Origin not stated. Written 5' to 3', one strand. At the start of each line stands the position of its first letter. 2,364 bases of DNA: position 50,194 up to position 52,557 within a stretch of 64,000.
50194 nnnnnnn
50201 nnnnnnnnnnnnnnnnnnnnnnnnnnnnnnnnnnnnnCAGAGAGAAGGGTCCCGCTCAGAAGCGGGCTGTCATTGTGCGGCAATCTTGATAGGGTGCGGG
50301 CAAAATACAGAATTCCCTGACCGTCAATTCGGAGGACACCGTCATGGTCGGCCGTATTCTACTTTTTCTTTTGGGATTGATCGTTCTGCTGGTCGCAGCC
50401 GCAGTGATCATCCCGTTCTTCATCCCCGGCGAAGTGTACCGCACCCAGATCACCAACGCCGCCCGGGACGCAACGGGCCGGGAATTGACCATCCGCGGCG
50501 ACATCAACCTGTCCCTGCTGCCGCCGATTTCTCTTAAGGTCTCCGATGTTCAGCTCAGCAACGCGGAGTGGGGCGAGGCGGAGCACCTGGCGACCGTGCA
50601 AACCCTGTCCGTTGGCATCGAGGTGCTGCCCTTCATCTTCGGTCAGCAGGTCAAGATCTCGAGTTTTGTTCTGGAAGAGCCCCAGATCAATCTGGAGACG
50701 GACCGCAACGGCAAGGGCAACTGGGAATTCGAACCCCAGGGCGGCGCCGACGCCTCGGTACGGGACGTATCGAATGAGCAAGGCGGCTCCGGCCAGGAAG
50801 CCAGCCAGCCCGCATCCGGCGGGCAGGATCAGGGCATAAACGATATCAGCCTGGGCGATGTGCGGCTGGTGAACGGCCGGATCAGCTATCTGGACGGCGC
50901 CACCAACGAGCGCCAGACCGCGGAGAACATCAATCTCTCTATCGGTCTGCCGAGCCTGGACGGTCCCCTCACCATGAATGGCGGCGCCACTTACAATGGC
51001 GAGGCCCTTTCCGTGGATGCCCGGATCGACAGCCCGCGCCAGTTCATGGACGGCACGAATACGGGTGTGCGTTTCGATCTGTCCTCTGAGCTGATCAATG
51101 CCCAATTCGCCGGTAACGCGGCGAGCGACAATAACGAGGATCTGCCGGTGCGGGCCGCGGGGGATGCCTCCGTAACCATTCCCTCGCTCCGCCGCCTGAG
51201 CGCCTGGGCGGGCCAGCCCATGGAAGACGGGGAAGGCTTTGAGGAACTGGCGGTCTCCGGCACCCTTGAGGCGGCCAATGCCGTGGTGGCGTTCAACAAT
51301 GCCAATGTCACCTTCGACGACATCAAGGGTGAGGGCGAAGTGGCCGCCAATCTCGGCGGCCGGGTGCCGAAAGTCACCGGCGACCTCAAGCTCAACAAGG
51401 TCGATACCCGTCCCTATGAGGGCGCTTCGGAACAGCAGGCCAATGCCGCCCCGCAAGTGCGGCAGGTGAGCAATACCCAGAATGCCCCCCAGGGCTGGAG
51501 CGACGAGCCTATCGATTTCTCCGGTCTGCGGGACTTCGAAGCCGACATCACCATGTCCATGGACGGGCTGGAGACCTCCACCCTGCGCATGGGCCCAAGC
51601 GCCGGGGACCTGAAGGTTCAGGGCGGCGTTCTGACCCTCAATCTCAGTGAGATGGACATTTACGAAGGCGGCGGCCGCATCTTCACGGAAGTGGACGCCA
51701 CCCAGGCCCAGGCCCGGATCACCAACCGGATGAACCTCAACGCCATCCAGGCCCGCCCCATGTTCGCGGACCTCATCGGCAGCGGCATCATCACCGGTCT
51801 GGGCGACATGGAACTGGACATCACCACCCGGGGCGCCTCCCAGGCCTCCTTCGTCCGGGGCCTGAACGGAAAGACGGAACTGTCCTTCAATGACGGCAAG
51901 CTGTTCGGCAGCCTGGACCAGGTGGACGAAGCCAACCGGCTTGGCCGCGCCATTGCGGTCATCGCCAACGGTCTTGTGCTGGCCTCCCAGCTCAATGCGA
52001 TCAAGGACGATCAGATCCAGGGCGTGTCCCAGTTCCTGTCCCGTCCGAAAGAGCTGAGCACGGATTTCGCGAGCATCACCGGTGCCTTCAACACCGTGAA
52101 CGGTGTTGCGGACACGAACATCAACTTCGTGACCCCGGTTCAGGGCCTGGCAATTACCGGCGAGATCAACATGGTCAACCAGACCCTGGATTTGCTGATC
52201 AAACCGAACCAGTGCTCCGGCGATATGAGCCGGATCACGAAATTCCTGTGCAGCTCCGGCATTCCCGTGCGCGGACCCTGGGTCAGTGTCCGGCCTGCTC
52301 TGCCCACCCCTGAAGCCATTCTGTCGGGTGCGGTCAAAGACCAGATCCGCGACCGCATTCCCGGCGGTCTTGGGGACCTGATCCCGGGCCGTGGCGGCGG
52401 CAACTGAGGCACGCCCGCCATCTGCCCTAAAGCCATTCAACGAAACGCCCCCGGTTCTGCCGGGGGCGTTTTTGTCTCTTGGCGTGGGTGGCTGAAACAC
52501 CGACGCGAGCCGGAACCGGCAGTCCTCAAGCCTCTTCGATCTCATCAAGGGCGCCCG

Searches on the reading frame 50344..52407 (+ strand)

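Call 28: search_protein_families(library=pfam, proteins=[window:50344-52407:+], max_evalue=0.00001)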
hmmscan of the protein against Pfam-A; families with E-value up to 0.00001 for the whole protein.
window:50344-52407:+ (687 aa): 3 families
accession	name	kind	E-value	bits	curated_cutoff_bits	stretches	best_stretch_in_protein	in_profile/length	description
PF05170.20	AsmA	-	4.3e-50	171.6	29.8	2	3-260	5-209/607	AsmA family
PF05359.17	DUF748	-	1.2e-12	47.2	50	1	5-201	17-185/1037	Domain of Unknown Function (DUF748)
PF13116.12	YhdP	-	2.1e-08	33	46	0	4-200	9-171/1224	YhdP protein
